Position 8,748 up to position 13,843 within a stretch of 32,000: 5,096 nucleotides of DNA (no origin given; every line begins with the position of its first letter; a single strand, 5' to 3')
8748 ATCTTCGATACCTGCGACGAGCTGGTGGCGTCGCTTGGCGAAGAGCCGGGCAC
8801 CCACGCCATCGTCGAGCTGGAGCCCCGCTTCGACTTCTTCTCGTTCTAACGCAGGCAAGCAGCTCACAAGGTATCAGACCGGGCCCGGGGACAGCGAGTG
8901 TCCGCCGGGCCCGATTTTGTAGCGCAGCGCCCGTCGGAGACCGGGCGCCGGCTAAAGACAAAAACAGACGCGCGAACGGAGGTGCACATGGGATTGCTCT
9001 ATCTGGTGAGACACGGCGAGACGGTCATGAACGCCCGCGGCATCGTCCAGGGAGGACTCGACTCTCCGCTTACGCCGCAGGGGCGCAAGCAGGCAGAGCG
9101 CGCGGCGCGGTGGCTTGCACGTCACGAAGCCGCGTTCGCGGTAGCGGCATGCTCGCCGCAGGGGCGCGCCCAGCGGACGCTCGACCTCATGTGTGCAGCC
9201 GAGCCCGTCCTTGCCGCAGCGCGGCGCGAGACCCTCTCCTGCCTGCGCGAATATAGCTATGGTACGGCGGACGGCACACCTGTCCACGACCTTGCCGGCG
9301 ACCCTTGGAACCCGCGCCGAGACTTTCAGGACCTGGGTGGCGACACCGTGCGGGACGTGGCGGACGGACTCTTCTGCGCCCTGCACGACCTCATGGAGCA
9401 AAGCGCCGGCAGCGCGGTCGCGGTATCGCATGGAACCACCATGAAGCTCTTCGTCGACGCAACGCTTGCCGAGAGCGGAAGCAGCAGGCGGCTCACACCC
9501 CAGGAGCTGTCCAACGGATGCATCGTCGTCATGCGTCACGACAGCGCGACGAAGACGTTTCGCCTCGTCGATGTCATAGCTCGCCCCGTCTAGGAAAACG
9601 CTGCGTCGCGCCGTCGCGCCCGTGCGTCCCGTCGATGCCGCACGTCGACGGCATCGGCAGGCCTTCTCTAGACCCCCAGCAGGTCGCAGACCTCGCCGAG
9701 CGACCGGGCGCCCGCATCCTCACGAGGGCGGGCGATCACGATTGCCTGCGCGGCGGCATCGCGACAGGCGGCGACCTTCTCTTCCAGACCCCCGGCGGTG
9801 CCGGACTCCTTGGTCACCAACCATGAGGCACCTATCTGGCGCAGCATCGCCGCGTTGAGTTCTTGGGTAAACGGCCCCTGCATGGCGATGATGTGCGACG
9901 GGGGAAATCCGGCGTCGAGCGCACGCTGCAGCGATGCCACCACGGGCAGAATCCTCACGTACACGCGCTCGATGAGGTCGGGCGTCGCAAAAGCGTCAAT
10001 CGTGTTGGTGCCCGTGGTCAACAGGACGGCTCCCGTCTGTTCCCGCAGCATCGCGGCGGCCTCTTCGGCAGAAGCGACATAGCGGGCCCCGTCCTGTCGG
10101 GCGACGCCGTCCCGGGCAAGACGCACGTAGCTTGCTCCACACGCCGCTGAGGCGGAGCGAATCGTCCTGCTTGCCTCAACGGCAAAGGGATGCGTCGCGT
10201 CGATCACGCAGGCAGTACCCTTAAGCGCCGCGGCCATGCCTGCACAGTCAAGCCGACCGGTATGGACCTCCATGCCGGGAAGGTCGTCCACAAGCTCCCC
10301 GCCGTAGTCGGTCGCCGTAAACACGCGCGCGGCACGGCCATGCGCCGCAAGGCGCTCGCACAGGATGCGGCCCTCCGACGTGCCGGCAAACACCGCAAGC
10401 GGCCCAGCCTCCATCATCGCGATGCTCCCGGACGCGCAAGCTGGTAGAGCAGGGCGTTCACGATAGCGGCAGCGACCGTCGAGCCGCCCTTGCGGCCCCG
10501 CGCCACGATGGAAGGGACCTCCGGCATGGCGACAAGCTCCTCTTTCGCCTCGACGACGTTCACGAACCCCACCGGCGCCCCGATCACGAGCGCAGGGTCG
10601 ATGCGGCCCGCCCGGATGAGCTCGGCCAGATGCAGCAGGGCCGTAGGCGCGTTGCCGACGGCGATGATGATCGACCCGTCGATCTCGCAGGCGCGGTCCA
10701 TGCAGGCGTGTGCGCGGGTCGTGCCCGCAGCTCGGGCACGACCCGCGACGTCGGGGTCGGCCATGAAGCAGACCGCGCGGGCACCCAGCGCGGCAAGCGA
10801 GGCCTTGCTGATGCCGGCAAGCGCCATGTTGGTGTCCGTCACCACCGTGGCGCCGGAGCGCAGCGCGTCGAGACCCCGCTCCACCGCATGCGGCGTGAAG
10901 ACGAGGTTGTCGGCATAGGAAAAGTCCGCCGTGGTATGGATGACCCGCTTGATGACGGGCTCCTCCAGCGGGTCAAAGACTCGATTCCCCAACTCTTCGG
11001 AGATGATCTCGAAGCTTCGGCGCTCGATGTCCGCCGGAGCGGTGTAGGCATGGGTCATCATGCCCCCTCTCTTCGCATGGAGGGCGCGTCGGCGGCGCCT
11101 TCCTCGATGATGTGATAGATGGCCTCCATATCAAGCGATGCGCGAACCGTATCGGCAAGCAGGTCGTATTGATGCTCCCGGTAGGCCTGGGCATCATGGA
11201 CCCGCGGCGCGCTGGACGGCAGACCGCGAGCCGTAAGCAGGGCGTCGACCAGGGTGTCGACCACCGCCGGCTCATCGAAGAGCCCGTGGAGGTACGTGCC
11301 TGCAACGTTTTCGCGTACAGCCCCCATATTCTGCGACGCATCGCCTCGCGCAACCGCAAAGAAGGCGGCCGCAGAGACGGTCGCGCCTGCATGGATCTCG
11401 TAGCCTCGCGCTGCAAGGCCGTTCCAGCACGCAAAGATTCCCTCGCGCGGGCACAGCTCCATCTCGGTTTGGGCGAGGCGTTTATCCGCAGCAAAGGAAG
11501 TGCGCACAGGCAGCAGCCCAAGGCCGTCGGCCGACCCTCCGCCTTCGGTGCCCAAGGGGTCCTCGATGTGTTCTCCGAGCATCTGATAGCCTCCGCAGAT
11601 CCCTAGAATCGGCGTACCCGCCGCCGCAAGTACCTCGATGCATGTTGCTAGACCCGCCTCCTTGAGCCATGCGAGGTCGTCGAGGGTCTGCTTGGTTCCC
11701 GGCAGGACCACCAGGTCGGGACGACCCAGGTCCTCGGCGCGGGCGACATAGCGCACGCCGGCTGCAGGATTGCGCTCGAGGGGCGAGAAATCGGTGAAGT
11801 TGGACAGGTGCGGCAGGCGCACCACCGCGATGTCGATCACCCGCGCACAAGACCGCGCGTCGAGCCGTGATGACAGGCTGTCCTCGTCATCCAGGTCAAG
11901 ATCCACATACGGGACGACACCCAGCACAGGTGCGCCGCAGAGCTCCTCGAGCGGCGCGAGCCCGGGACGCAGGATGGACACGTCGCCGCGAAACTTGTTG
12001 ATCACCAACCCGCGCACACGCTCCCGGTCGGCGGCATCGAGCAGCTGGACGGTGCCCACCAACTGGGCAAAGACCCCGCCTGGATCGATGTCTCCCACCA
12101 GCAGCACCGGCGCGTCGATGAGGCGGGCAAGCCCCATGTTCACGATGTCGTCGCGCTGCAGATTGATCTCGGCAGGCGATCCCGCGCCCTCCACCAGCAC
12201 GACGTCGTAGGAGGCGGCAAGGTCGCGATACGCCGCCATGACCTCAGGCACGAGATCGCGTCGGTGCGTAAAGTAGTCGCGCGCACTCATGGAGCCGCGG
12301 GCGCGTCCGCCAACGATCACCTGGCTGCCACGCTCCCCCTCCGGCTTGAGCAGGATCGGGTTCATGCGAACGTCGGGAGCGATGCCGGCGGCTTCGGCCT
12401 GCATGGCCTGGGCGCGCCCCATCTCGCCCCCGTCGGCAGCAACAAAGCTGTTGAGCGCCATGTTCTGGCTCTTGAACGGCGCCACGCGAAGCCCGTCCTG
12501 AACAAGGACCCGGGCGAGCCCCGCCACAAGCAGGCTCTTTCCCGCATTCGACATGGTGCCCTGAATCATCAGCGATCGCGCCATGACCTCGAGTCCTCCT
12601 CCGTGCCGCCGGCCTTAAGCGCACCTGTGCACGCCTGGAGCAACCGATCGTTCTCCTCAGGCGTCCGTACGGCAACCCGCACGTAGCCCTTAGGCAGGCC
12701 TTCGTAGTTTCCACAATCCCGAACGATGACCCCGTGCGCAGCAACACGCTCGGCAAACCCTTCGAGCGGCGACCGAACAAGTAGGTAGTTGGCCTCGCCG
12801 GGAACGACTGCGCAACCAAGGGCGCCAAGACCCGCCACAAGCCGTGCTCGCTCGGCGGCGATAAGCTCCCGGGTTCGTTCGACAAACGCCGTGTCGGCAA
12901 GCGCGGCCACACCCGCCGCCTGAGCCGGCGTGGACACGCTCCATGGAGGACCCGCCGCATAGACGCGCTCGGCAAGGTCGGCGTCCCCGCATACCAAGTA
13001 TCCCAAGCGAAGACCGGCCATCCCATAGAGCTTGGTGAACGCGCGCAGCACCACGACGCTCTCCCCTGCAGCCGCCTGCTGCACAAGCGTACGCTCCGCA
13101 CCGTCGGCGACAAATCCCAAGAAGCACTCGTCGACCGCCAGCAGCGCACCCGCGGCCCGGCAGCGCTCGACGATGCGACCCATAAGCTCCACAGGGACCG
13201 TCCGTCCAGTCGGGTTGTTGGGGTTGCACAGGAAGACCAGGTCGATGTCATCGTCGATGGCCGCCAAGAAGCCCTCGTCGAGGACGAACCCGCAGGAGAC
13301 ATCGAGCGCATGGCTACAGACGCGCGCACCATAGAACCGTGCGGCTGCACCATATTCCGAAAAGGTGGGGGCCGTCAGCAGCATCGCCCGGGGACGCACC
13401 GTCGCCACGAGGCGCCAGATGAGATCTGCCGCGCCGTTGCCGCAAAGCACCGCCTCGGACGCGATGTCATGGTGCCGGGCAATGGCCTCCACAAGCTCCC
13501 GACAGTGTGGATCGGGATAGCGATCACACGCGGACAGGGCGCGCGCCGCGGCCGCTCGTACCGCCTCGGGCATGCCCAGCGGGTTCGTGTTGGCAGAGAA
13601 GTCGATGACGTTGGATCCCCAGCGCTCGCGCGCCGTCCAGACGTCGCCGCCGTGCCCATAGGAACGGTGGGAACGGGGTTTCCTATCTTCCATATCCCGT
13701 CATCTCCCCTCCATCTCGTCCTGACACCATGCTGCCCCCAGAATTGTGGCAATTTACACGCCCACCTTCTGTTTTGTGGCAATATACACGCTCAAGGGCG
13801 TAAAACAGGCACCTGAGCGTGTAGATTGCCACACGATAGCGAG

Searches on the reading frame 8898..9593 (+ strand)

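Call 64: search_protein_families(library=pfam, proteins=[window:8898-9593:+])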
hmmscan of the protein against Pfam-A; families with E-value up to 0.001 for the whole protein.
window:8898-9593:+ (231 aa): 1 family
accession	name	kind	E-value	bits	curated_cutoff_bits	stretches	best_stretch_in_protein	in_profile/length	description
PF00300.27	His_Phos_1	-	1.5e-31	110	21.7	1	34-223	1-190/194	Histidine phosphatase superfamily (branch 1)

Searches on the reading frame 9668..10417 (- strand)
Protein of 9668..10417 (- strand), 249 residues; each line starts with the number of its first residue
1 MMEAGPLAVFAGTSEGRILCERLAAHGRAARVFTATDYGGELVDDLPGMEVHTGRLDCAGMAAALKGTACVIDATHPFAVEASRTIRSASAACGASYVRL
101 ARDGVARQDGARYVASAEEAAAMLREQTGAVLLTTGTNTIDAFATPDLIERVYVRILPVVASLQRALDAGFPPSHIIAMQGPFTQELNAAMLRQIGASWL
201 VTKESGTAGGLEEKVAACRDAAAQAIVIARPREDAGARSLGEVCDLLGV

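Call 64: search_protein_families(library=pfam, proteins=[window:9668-10417:-])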
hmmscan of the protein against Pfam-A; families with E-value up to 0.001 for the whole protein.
window:9668-10417:- (249 aa): 1 family
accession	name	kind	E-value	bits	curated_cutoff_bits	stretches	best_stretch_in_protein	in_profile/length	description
PF02571.20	CbiJ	-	9.8e-67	225.3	28.6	1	8-246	3-232/234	Precorrin-6x reductase CbiJ/CobK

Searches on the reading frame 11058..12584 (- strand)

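Call 6: search_protein_families(library=ncbifam, proteins=[window:11058-12584:-])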
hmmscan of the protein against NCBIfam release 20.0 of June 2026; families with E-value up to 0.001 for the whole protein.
window:11058-12584:- (508 aa): 11 families
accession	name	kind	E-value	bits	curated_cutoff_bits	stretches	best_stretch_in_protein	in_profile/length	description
NF001989.1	PRK00784.1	equivalog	1.7e-188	627.2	273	1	4-493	2-479/480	cobyric acid synthase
TIGR00313.1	cobQ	equivalog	6.5e-149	496.8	309.9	1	5-489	1-477/477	cobyric acid synthase CobQ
NF002204.1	PRK01077.1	equivalog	3.2e-16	59.3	254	1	313-434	302-418/420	cobyrinic acid a,c-diamide synthase CobB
TIGR00379.1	cobB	subfamily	2.3e-10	40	261.4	0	312-434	310-431/449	cobyrinic/hydrogenobyrinic acid a,c-diamide synthase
NF010471.0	PRK13896.1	equivalog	2.2e-09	36.8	693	1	283-448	269-432/433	cobyrinic acid a,c-diamide synthase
NF004921.0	PRK06278.1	equivalog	1e-08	34.5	354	1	321-449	63-200/482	cobyrinic acid a,c-diamide synthase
NF033195.1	F430_CfbB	exception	3.2e-07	29.5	560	0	313-433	314-436/451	Ni-sirohydrochlorin a,c-diamide synthase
NF004167.0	PRK05632.1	equivalog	5.6e-07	28.5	418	1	108-199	85-176/708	phosphate acetyltransferase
TIGR01855.1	IMP_synth_hisH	equivalog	4.5e-06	26.6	105.4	1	277-359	25-101/198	imidazole glycerol phosphate synthase subunit HisH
NF052463.1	L2IsogltmlsynGatDStaph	equivalog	2.8e-05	24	450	1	321-445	83-201/237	lipid II isoglutaminyl synthase subunit GatD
NF010608.0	PRK14004.1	equivalog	0.00068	19.4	216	0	284-358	33-107/210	imidazole glycerol phosphate synthase subunit HisH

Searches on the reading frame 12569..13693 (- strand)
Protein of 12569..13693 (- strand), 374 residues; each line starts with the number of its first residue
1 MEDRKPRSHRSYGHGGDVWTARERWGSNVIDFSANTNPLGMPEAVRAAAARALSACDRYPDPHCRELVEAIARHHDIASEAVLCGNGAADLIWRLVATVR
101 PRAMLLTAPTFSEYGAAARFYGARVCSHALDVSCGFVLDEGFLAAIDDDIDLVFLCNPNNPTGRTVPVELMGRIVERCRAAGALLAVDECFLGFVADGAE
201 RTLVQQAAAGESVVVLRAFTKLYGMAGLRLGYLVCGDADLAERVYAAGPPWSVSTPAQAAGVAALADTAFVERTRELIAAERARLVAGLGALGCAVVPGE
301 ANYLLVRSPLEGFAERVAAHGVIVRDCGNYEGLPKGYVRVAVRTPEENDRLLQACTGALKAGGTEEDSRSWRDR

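Call 6: search_protein_families(library=ncbifam, proteins=[window:12569-13693:-])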
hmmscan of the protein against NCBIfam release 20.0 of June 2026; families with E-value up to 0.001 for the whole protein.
window:12569-13693:- (374 aa): 70 families (the best 25 are shown)
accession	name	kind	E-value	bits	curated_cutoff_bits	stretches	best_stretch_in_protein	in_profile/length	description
TIGR01140.1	L_thr_O3P_dcar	equivalog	2.9e-90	302.7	290.55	1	14-355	1-330/331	threonine-phosphate decarboxylase CobD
TIGR01141.1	hisC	equivalog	4.6e-71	239.5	276.55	1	9-354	7-345/349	histidinol-phosphate transaminase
NF053748.1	bifunc_CobBC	exception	3.8e-61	207.5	950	1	27-354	480-795/797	bifunctional hydrogenobyrinic acid a,c-diamide synthase/histidinol phosphate aminotransferase CobBC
NF005915.1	PRK07908.1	equivalog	1.1e-60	205.8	360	1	26-354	11-330/332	Rv2231c family histidinol phosphate aminotransferase CobC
NF002878.0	PRK03321.1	subfamily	3.7e-55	187.1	374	1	29-357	24-347/352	histidinol-phosphate transaminase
NF003496.0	PRK05166.1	equivalog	5.7e-55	186.6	540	1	21-360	29-371/373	histidinol-phosphate transaminase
NF006580.0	PRK09105.1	subfamily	3.2e-47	161.2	444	1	30-356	49-368/375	pyridoxal phosphate-dependent aminotransferase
NF051461.1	pyoverd_PtaA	equivalog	1.8e-43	148.7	500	1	29-354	36-355/359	pyoverdine biosynthesis transaminase PtaA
NF005021.0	PRK06425.1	equivalog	3.7e-43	147.9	353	1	13-360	3-332/335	histidinol-phosphate aminotransferase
NF002877.0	PRK03317.1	equivalog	7.1e-38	130.3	409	1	34-360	38-368/374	histidinol-phosphate transaminase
NF006225.0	PRK08354.1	equivalog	5.3e-37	127.9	288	1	27-355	14-312/318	putative aminotransferase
NF002726.0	PRK02610.1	equivalog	6.7e-30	104.2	391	1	33-360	34-370/374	histidinol-phosphate transaminase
NF006014.0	PRK08153.1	equivalog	1.7e-29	102.9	510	1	32-361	38-366/370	pyridoxal phosphate-dependent aminotransferase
NF041364.1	GntC_guanitoxin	equivalog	2.1e-27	96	415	1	65-347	40-344/356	guanitoxin biosynthesis PLP-dependent (S)-gamma-hydroxy-L-arginine cyclodehydratase GntC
TIGR03537.1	DapC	equivalog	1.7e-23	83.1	453.6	1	83-344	64-335/350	succinyldiaminopimelate transaminase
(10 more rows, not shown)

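Call 11: find_encoding_contigs(protein=window:12569-13693:-, flank=10000, max_places=10)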
Protein window:12569-13693:- (374 aa): 2 contigs read that carry it; 1 place shown.
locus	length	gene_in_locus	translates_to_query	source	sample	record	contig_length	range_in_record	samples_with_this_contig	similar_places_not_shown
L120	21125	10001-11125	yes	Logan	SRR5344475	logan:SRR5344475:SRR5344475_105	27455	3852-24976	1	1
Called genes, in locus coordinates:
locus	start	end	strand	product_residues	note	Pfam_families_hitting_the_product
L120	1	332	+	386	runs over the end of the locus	PF01888:CbiD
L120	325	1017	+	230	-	PF00590:TP_methylase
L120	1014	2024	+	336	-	PF11760:CbiG_N, PF11761:CbiG_mid (weak), PF01890:CbiG_C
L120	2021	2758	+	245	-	PF00590:TP_methylase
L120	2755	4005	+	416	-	PF00590:TP_methylase, PF13649:Methyltransf_25 (faint)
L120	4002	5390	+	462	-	PF01656:CbiA, PF13500:AAA_26, PF07685:GATase_3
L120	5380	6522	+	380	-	PF02277:DBI_PRT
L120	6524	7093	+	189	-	PF02283:CobU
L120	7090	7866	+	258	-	PF02654:CobS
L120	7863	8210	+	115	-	PF02283:CobU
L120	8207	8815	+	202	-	PF00300:His_Phos_1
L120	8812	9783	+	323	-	PF03186:CobD_Cbib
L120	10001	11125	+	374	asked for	PF00155:Aminotran_1_2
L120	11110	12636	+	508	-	PF01656:CbiA, PF13500:AAA_26, PF07685:GATase_3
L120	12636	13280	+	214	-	PF02570:CbiC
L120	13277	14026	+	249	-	PF02571:CbiJ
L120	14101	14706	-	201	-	PF00300:His_Phos_1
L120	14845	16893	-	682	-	PF09334:tRNA-synt_1g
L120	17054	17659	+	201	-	PF11667:DUF3267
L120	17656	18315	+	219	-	PF02677:QueH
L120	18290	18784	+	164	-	PF13302:Acetyltransf_3 (weak), PF00583:Acetyltransf_1, PF13508:Acetyltransf_7, PF08445:FR47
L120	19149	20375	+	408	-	PF02547:Queuosine_synth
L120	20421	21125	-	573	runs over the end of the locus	-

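Call 12: find_homologous_proteins(query=window:12569-13693:-, max_evalue=1e-40)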
Query window:12569-13693:- (374 aa): 6186 proteins with E <= 1e-40 among 8000 candidates; the best 120 are listed.
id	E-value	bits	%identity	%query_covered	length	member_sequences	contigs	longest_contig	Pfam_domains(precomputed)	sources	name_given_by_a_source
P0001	1.2e-238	809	97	100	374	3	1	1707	PF00155.28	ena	-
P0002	2.9e-142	492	61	98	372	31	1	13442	PF00155.28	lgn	-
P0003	4.0e-140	485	61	98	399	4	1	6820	PF00155.28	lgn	-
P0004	2.0e-129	450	62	93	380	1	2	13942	PF00155.28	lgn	-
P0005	1.5e-126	441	63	90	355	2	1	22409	PF00155.28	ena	-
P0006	8.4e-121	422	-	-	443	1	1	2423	PF04864.20,PF00155.28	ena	-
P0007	1.4e-119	418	59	92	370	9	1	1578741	PF00155.28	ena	-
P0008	6.3e-118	412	58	92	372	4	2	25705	PF00155.28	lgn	-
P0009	5.6e-116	406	55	97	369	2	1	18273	PF00155.28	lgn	-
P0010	5.3e-115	403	57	95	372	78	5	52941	PF00155.28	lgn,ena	-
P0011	3.3e-114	400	57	95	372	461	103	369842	PF00155.28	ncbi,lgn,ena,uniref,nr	ncbi:pyridoxal phosphate-dependent aminotransferase [Collinsella tanakaei]|uniref:pyridoxal phosphat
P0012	5.1e-112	393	50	81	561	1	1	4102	PF00155.28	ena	-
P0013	7.0e-112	392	50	81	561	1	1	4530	PF04864.20,PF00155.28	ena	-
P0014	2.7e-110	387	54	93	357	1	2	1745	PF00155.28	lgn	-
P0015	7.2e-109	382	52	91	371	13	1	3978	PF00155.28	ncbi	-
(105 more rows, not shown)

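Call 13: find_encoding_contigs(protein=P0001, flank=10000, max_places=4)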
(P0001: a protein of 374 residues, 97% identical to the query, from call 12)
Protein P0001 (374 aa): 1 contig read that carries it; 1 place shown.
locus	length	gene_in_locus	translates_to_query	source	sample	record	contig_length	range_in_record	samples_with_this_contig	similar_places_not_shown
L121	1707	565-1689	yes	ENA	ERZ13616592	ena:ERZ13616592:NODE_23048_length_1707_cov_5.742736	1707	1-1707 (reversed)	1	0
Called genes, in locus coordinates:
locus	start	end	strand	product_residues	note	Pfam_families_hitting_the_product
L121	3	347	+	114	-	?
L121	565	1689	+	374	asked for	PF00155:Aminotran_1_2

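Call 14: find_encoding_contigs(protein=P0002, flank=6000, max_places=3)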
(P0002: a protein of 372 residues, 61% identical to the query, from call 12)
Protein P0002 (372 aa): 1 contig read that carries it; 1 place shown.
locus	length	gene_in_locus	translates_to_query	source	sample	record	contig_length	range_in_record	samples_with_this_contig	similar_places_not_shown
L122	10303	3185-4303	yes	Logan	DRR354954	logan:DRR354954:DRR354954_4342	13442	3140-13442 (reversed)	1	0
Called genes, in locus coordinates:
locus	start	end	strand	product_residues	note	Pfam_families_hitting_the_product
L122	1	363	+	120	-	?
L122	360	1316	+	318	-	PF03186:CobD_Cbib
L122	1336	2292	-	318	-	PF01207:Dus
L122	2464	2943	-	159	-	PF13328:HD_4 (weak)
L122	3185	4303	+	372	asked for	PF00155:Aminotran_1_2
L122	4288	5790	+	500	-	PF01656:CbiA, PF13500:AAA_26, PF07685:GATase_3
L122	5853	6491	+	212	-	PF02570:CbiC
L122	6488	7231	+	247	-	PF02571:CbiJ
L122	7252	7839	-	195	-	PF00300:His_Phos_1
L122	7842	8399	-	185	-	PF00583:Acetyltransf_1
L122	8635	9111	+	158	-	PF13463:HTH_27 (faint), PF01047:MarR, PF12802:MarR_2, PF13412:HTH_24, PF22381:Staph_reg_Sar_Rot (weak), PF09339:HTH_IclR (faint), PF25212:HVO_A0114 (weak)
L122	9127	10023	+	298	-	PF00497:SBP_bac_3, PF10613:Lig_chan-Glu_bd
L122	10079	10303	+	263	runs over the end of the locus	PF00528:BPD_transp_1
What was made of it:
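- In relative L122 the cobD module is a separate transcription unit, so an internal promoter at this seam is plausible (call 14).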

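Call 15: find_encoding_contigs(protein=P0005, flank=6000, max_places=3)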
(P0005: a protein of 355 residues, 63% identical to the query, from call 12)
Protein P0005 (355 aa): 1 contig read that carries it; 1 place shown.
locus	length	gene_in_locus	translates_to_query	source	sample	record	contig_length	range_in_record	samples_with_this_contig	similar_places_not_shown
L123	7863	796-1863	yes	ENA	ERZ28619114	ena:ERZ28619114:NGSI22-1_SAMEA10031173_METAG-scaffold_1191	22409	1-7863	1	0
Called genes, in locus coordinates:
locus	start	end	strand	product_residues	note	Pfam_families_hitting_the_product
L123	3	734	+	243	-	?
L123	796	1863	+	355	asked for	PF00155:Aminotran_1_2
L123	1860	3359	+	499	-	PF01656:CbiA, PF13500:AAA_26, PF07685:GATase_3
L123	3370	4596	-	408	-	PF07660:STN, PF13620:CarboxypepD_reg, PF13715:CarbopepD_reg_2, PF07715:Plug (weak)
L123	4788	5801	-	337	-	PF04773:FecR, PF16344:FecR_C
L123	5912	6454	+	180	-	PF07638:Sigma70_ECF (weak), PF04542:Sigma70_r2, PF08281:Sigma70_r4_2, PF04545:Sigma70_r4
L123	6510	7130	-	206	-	PF18291:HU-HIG, PF00216:Bac_DNA_binding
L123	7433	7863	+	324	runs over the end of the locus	PF04773:FecR, PF16344:FecR_C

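Call 27: find_encoding_contigs(protein=P0004, flank=5000, max_places=2)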
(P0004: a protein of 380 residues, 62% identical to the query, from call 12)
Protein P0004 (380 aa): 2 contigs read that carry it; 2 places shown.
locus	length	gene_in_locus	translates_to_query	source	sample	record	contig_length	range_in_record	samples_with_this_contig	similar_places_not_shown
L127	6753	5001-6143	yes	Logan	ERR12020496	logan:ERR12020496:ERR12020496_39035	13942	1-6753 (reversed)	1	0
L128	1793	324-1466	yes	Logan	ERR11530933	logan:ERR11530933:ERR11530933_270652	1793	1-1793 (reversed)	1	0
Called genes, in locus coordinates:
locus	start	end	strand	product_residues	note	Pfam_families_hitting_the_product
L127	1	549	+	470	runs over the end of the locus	PF01656:CbiA, PF13500:AAA_26 (faint), PF07685:GATase_3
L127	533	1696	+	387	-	PF02277:DBI_PRT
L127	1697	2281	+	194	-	PF02283:CobU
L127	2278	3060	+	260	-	PF02654:CobS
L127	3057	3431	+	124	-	PF02283:CobU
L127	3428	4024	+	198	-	PF00300:His_Phos_1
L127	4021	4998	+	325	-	PF03186:CobD_Cbib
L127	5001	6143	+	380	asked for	PF00155:Aminotran_1_2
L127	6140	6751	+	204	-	?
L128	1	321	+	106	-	?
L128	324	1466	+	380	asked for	PF00155:Aminotran_1_2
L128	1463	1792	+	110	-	?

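Call 28: find_encoding_contigs(protein=P0007, flank=10000, max_places=2)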
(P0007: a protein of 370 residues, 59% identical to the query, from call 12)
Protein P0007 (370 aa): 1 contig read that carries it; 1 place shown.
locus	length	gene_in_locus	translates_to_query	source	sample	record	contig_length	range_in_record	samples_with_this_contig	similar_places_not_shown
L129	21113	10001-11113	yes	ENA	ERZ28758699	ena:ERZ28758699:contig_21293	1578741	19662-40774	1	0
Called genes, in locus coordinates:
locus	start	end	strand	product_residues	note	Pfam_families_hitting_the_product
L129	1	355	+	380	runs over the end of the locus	PF01888:CbiD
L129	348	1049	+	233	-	PF00590:TP_methylase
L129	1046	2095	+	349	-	PF11760:CbiG_N, PF01890:CbiG_C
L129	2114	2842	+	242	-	PF00590:TP_methylase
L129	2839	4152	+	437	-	PF00590:TP_methylase, PF01135:PCMT, PF08704:GCD14 (faint), PF13649:Methyltransf_25 (weak), PF13847:Methyltransf_31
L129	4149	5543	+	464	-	PF01656:CbiA, PF13500:AAA_26 (weak), PF07685:GATase_3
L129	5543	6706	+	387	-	PF02277:DBI_PRT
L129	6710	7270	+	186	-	PF02283:CobU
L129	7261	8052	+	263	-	PF02654:CobS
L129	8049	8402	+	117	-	PF02283:CobU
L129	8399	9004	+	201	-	PF00300:His_Phos_1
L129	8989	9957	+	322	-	PF03186:CobD_Cbib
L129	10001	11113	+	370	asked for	PF00155:Aminotran_1_2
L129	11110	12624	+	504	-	PF01656:CbiA, PF13500:AAA_26, PF07685:GATase_3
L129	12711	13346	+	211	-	PF02570:CbiC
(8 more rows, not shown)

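Call 29: find_encoding_contigs(protein=P0003, flank=5000, max_places=2)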
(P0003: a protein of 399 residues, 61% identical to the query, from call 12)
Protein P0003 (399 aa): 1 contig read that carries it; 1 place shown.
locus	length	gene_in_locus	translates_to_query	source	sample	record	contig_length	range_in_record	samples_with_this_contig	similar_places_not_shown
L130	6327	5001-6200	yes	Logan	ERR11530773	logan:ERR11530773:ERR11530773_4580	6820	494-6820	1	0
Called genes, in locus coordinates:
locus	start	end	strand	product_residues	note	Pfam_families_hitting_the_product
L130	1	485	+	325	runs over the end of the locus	?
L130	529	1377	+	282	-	PF02277:DBI_PRT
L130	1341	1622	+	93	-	PF02277:DBI_PRT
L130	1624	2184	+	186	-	PF02283:CobU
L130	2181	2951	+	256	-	PF02654:CobS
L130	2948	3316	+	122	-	PF02283:CobU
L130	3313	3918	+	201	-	PF00300:His_Phos_1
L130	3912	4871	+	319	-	PF03186:CobD_Cbib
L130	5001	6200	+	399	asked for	PF00155:Aminotran_1_2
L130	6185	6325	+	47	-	?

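Call 38: list_cluster_members(proteins=[window:12569-13693:-, P0001, L120:8812-9783:+, L120:11110-12636:+])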
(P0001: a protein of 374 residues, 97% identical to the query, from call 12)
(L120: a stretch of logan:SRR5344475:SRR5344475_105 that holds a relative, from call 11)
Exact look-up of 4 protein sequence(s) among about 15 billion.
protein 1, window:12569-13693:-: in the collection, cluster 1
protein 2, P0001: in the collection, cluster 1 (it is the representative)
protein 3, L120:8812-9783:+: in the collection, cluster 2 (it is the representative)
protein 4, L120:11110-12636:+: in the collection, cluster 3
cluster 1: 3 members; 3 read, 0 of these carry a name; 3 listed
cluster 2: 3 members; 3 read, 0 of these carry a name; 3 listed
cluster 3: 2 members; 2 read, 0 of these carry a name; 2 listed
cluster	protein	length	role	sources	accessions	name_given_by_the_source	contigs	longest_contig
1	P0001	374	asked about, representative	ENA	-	-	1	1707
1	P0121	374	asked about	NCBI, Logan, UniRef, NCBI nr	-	-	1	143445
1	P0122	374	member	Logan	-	-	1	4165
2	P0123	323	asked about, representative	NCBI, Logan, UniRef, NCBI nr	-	-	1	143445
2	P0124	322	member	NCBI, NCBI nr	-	-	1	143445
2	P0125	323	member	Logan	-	-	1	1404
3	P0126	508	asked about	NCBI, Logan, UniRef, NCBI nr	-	-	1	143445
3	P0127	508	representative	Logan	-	-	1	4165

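Call 40: find_encoding_contigs(protein=P0122, flank=5000, max_places=3)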
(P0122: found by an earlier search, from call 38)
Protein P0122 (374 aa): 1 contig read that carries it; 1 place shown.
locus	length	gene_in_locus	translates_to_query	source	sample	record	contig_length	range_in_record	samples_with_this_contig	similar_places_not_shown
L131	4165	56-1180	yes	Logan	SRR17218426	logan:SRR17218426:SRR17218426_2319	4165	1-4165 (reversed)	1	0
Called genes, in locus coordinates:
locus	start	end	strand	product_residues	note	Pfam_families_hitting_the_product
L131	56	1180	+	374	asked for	PF00155:Aminotran_1_2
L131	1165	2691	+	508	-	PF01656:CbiA, PF13500:AAA_26, PF07685:GATase_3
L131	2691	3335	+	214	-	PF02570:CbiC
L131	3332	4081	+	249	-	PF02571:CbiJ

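Call 41: find_encoding_contigs(protein=P0125, flank=5000, max_places=3)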
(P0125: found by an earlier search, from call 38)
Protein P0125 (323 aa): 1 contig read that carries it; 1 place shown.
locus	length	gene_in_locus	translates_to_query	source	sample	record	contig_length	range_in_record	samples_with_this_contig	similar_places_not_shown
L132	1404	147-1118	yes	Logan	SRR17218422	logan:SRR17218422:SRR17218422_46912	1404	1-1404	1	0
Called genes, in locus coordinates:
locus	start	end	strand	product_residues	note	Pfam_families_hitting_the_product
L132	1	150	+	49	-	?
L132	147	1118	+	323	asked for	PF03186:CobD_Cbib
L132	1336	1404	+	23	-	?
